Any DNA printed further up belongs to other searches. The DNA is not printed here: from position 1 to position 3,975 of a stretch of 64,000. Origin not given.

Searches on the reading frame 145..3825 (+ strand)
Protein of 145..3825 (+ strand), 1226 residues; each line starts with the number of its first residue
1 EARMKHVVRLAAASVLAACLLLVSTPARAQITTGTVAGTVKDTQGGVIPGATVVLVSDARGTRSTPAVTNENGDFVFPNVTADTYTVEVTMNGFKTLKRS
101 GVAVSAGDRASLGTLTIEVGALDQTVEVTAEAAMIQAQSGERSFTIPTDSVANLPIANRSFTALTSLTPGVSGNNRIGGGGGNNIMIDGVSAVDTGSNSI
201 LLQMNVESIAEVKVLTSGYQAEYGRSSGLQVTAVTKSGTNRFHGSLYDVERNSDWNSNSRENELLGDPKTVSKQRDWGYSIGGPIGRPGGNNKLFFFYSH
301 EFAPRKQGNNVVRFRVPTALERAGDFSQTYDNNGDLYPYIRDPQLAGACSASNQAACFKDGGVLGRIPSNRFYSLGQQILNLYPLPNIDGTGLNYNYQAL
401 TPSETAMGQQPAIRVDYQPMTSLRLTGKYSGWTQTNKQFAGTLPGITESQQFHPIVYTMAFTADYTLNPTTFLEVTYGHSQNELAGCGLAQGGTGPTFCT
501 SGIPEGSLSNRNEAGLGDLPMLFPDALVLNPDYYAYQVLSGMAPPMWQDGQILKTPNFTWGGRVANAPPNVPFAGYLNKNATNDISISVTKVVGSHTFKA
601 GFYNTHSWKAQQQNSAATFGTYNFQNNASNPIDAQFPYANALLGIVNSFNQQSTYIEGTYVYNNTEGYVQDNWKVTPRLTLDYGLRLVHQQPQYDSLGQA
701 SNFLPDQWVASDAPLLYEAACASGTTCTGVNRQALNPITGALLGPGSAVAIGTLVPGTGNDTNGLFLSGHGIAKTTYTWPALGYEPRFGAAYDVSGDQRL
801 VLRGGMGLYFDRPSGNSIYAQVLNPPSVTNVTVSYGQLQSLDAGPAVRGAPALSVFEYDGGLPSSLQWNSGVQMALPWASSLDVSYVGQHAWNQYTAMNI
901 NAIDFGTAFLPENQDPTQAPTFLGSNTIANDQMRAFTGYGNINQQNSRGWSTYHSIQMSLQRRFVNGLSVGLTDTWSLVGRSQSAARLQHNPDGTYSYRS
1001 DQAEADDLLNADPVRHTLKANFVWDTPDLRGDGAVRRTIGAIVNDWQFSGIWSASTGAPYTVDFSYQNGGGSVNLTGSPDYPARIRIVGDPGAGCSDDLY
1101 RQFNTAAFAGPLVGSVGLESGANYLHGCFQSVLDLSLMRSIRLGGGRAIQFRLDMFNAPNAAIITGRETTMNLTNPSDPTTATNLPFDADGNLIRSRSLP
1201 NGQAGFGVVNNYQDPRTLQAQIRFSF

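Call 8: search_protein_families(library=pfam, proteins=[window:145-3825:+], max_evalue=0.001)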
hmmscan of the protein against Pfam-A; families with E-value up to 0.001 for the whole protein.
window:145-3825:+ (1226 aa): 5 families
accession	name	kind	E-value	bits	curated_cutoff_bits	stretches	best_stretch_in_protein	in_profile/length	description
PF25183.1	OMP_b-brl_4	-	2.1e-133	447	30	1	234-1170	1-817/838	Outer membrane beta barrel domain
PF13620.12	CarboxypepD_reg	-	1.4e-17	64.2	32.3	1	35-112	1-77/82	Carboxypeptidase regulatory-like domain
PF13715.12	CarbopepD_reg_2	-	8.3e-09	35.8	32.2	1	36-100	1-61/88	CarboxypepD_reg-like domain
PF17210.9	SdrD_B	-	0.00075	20.1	29.7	0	41-94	17-70/112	SdrD B-like domain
PF02369.22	Big_1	-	0.00088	19.8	34.9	0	33-93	18-82/93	Bacterial Ig-like domain (group 1)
